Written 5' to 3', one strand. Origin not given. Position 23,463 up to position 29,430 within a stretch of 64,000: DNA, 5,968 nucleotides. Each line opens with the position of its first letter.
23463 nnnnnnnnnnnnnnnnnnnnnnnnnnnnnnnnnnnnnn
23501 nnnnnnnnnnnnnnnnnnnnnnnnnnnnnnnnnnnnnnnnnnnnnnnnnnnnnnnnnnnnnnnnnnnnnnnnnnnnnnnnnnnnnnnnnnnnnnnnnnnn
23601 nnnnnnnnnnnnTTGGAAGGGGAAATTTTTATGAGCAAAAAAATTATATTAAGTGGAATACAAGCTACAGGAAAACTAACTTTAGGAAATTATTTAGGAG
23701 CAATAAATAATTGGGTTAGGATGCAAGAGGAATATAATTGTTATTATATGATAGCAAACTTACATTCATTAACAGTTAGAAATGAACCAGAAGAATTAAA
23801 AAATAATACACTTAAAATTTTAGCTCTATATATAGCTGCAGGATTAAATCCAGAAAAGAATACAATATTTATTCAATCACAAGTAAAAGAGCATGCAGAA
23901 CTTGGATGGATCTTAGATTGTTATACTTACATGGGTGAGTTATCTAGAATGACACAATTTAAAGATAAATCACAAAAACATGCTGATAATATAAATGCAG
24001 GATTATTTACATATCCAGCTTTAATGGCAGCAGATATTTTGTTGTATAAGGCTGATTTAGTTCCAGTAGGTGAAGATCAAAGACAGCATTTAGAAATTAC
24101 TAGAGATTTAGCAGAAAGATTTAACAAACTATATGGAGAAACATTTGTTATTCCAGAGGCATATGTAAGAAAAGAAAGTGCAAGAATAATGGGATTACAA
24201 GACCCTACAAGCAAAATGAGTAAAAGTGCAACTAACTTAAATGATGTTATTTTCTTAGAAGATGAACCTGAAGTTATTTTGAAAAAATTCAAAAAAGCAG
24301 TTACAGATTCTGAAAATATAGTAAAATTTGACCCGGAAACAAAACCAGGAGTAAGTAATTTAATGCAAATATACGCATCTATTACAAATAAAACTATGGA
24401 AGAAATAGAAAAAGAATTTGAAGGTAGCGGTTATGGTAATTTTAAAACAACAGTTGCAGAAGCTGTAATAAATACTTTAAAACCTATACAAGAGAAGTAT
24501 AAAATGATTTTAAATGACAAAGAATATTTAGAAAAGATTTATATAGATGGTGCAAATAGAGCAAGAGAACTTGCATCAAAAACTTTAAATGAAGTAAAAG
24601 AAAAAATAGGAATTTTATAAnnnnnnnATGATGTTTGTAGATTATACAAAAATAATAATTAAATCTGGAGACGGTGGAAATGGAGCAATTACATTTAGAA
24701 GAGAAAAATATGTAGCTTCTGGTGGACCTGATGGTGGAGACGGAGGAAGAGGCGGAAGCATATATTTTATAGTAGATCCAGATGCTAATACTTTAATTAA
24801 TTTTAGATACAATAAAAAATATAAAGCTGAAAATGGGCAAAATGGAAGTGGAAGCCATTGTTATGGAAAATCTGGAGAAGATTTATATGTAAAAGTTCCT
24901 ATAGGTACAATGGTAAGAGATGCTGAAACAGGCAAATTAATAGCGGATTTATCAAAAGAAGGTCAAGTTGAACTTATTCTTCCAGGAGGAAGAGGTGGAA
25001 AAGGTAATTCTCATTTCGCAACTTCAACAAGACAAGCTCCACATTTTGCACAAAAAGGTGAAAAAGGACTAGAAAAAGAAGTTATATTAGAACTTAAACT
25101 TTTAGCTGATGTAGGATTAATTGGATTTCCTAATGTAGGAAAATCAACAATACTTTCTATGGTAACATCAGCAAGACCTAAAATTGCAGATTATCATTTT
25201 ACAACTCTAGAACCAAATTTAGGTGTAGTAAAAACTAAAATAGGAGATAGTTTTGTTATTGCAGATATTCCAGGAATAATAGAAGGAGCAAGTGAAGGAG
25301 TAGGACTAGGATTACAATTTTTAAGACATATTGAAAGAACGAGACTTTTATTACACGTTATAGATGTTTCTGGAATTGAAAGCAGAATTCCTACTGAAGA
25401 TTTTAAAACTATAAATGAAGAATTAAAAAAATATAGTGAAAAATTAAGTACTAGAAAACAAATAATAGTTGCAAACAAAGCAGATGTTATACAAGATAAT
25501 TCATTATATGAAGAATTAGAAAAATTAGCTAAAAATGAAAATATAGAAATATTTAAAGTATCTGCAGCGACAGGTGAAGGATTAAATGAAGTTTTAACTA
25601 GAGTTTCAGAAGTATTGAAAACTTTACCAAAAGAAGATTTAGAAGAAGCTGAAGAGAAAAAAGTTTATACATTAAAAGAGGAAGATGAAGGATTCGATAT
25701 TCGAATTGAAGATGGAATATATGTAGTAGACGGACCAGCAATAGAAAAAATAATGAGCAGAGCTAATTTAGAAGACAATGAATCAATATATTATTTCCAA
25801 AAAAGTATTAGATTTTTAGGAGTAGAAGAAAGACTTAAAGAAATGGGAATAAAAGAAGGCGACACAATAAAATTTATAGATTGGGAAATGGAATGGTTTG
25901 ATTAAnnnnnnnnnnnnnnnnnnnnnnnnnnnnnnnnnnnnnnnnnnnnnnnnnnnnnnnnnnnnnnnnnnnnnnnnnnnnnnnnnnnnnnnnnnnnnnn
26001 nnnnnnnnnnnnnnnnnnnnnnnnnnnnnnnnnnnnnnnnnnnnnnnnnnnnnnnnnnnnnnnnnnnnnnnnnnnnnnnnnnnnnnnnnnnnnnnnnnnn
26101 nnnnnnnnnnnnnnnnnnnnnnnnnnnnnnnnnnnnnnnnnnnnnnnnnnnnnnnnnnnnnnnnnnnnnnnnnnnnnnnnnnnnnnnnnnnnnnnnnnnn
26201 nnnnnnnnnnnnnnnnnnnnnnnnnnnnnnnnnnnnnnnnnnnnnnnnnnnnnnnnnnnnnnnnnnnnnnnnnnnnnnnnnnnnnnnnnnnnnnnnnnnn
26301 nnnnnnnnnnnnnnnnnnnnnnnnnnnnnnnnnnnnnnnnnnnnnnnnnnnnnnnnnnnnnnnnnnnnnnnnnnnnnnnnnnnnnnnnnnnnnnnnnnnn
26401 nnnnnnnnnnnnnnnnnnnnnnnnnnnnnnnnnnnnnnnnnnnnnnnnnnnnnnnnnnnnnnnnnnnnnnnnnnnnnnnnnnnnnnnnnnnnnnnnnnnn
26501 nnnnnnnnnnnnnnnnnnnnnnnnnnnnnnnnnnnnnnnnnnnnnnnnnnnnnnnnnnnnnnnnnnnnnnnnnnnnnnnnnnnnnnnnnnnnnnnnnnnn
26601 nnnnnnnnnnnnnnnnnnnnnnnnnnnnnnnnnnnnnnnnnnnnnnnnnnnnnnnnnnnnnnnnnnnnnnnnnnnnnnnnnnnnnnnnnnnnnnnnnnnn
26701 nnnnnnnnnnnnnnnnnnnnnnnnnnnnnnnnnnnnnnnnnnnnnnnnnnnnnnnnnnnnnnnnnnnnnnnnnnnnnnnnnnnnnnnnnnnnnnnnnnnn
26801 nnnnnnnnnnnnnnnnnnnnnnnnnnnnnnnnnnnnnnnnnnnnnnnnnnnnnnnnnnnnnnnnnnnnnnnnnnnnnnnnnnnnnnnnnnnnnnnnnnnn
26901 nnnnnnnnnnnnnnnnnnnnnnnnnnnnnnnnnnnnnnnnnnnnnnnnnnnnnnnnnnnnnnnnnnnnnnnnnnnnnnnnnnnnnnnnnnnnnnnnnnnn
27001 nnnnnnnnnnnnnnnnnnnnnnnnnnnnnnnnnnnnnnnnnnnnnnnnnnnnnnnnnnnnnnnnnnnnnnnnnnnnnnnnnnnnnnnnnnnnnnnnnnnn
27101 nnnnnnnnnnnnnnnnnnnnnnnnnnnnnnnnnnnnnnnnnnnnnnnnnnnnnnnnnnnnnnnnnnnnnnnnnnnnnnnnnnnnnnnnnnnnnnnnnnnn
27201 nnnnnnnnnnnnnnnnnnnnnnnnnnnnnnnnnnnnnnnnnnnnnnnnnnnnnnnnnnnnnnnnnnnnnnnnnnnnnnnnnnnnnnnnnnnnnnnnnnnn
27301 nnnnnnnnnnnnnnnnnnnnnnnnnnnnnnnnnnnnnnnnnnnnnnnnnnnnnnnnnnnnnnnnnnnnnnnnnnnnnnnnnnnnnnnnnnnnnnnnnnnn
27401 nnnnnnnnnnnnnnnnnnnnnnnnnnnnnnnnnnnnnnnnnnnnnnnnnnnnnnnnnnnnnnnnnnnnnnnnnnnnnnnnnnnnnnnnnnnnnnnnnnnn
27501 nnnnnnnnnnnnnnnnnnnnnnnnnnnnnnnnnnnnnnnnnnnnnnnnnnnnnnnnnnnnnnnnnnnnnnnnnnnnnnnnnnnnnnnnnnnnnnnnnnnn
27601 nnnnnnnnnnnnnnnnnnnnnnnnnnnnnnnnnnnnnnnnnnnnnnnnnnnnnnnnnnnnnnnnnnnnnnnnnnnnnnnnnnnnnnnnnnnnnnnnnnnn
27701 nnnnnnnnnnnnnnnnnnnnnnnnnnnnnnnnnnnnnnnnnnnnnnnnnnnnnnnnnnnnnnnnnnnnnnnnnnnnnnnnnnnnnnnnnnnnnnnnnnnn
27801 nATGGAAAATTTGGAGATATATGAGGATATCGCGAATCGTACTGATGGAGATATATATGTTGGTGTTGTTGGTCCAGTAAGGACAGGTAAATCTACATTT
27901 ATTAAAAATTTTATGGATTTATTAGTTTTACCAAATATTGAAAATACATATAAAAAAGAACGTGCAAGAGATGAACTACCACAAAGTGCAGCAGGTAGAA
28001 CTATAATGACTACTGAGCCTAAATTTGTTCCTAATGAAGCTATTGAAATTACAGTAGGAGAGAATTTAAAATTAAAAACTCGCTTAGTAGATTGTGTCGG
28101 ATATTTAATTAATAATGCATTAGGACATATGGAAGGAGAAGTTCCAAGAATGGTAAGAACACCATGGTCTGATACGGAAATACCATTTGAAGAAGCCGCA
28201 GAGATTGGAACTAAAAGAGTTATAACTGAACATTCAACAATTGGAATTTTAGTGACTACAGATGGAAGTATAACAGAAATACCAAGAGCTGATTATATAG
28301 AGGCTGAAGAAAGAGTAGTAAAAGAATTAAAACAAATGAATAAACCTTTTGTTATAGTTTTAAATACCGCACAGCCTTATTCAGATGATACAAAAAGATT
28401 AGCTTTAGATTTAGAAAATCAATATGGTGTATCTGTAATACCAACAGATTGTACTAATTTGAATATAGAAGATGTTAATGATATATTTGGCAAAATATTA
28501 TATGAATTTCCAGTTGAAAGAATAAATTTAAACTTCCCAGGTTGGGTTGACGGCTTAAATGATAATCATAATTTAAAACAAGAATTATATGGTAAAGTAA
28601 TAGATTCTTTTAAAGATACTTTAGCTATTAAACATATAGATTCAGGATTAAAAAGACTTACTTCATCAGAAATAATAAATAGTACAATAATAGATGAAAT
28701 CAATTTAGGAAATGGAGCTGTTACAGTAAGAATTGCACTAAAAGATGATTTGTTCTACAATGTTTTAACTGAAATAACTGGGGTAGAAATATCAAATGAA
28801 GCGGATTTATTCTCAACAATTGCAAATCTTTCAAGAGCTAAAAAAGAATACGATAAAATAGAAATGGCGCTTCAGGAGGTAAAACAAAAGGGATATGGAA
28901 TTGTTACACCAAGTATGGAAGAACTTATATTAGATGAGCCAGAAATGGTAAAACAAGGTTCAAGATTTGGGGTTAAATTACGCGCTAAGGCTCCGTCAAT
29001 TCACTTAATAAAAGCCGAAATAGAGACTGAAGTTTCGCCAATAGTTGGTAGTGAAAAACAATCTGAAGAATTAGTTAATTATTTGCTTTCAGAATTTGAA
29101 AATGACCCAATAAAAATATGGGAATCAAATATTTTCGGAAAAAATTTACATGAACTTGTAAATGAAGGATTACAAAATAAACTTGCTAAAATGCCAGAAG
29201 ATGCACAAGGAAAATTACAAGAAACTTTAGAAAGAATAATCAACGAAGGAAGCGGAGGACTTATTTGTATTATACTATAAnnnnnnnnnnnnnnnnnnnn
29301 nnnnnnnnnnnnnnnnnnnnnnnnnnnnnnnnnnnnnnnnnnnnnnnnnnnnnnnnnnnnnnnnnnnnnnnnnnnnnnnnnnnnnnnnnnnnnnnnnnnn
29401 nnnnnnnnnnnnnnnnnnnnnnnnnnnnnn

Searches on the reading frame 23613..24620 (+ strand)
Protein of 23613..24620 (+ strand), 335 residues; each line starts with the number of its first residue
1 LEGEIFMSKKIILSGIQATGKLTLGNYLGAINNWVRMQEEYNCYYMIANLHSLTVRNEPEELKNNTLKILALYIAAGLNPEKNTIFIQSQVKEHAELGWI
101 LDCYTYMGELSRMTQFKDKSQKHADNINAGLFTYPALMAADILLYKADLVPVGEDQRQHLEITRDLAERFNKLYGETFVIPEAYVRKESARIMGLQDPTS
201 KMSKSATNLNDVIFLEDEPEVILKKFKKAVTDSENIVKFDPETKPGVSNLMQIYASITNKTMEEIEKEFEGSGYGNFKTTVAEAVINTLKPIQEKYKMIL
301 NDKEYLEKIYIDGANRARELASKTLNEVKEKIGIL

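Call 42: search_protein_families(library=pfam, proteins=[window:23613-24620:+], max_evalue=0.00001)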
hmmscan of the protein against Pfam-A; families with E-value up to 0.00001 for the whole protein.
window:23613-24620:+ (335 aa): 1 family
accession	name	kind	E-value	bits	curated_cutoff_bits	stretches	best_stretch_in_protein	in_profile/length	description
PF00579.31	tRNA-synt_1b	-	7.3e-80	268.8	21.1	1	11-289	7-291/292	tRNA synthetases class I (W and Y)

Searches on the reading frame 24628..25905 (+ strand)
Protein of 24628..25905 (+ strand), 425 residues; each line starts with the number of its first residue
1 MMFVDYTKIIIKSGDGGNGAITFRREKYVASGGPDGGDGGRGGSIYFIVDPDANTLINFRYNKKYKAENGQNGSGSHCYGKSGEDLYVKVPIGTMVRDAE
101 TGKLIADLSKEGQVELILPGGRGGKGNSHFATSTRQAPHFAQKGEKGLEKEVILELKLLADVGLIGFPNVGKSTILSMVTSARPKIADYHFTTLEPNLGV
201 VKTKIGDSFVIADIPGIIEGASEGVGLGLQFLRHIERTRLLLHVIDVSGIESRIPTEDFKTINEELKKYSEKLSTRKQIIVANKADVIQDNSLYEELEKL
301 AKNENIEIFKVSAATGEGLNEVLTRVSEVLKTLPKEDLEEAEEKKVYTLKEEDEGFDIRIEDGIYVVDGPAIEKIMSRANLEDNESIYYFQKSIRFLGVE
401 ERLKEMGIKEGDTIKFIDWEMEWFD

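Call 42: search_protein_families(library=pfam, proteins=[window:24628-25905:+], max_evalue=0.00001)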
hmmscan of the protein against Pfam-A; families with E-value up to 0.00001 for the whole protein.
window:24628-25905:+ (425 aa): 5 families
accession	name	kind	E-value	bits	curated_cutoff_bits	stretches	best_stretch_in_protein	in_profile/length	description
PF01018.28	GTP1_OBG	-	1.9e-62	209.9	27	1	4-158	1-155/155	GTP1/OBG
PF01926.29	MMR_HSR1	-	9.3e-27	93.8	21.9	1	161-284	1-113/113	50S ribosome-binding GTPase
PF09269.16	DUF1967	-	1.5e-20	73.5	27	1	356-423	1-70/70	Domain of unknown function (DUF1967)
PF02421.24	FeoB_N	-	6.7e-14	52.1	27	1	162-325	3-155/156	Ferrous iron transport protein B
PF00025.27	Arf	-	5.6e-07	29.6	22.3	1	164-328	19-172/174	ADP-ribosylation factor family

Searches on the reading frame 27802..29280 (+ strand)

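Call 42: search_protein_families(library=pfam, proteins=[window:27802-29280:+], max_evalue=0.00001)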
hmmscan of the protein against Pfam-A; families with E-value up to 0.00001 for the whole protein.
window:27802-29280:+ (492 aa): 3 families
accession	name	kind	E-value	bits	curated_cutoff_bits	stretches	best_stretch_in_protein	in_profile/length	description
PF09547.16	SpoIVA_ATPase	-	9.2e-119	395.5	26.6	1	1-237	1-237/237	Stage IV sporulation protein A, ATPase domain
PF20438.3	SpoIVA_middle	-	1.1e-66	224.8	25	1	238-416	1-179/179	Stage IV sporulation protein A, middle domain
PF20439.3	SpoIVA_C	-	3e-37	127.1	25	1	417-492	1-76/76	Sporulation stage IV protein A, C-terminal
